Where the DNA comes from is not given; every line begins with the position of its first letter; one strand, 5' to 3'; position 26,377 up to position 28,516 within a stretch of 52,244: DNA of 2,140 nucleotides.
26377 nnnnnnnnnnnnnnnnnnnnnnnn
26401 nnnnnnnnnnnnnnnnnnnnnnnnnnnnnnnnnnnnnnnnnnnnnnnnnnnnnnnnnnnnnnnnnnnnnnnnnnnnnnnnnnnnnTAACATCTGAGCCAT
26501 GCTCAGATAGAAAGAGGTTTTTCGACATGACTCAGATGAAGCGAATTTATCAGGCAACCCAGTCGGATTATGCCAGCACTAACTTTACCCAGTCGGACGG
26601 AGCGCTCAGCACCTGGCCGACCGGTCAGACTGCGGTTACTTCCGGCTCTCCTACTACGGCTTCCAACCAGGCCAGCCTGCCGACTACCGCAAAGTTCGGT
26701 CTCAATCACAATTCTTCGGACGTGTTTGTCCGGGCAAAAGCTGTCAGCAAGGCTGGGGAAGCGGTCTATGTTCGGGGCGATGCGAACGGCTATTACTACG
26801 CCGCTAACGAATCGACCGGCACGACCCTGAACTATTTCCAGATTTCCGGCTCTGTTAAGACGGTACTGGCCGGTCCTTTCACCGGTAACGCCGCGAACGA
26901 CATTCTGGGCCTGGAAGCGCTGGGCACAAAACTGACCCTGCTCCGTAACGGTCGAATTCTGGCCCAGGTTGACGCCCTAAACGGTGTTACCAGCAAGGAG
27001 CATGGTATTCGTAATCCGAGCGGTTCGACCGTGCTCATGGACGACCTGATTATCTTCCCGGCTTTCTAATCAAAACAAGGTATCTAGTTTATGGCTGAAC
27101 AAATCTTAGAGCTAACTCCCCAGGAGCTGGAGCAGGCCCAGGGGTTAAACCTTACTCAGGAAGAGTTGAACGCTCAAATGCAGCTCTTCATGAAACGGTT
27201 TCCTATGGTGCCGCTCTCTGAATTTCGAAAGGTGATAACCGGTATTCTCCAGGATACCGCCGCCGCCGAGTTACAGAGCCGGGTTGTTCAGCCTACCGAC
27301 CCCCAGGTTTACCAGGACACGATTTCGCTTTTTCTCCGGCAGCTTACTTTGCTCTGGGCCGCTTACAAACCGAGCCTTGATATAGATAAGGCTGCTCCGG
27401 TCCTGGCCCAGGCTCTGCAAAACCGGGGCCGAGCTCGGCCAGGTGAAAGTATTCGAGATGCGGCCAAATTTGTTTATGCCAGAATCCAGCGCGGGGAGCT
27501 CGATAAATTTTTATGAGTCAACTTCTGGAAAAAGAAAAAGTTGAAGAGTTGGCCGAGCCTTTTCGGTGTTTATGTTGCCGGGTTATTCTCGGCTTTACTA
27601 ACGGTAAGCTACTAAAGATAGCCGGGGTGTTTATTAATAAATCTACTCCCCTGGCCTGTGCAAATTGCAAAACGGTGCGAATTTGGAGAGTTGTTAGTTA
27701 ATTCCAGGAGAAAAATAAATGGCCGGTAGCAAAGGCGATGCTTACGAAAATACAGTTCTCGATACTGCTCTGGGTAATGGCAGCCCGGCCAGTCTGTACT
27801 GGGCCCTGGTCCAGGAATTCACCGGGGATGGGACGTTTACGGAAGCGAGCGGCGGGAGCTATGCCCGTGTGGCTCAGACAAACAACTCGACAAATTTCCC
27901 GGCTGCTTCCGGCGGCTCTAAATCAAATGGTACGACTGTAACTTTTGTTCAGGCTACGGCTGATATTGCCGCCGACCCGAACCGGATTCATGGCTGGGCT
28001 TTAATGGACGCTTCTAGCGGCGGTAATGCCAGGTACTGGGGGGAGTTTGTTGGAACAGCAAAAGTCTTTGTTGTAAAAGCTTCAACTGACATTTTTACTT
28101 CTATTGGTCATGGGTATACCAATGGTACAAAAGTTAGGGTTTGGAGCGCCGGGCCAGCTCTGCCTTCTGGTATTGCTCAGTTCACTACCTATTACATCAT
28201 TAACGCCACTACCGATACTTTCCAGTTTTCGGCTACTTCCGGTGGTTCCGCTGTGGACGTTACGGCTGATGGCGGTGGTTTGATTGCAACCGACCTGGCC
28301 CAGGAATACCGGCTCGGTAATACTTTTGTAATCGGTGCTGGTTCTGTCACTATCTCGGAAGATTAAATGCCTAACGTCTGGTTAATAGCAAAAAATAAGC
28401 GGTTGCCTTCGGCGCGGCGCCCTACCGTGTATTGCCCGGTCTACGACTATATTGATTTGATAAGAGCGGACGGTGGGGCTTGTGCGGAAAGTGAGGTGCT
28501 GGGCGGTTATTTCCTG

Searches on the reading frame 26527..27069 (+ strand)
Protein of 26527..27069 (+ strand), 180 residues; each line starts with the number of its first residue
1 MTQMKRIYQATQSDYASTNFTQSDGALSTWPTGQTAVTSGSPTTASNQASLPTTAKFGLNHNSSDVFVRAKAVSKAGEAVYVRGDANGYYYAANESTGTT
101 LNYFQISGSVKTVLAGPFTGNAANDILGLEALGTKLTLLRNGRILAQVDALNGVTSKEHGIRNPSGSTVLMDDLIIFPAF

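Call 78: search_protein_families(library=phrogs, proteins=[window:26527-27069:+], max_evalue=0.001)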
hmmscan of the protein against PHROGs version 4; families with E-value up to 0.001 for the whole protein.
window:26527-27069:+ (180 aa): 1 family
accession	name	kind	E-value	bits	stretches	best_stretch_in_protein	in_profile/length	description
phrog_2804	-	head and packaging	7.6e-05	23.3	1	55-162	92-209/239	virion structural protein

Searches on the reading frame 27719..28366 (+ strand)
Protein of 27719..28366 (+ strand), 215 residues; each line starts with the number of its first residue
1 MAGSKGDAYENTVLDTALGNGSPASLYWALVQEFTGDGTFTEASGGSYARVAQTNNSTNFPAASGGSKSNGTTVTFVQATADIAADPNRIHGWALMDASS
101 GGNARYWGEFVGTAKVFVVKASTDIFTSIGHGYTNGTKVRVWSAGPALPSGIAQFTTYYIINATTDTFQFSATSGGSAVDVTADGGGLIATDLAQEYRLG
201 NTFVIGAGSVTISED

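Call 78: search_protein_families(library=phrogs, proteins=[window:27719-28366:+], max_evalue=0.001)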
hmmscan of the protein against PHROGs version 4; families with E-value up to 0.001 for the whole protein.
window:27719-28366:+ (215 aa): 3 families
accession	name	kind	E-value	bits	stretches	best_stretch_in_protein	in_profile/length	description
phrog_4711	-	unknown function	4.4e-09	37.4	1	116-200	102-180/296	-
phrog_7765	-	unknown function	1e-08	34.9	1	116-201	384-463/578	-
phrog_9370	-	tail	5.1e-08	33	1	115-200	268-347/460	tail fiber protein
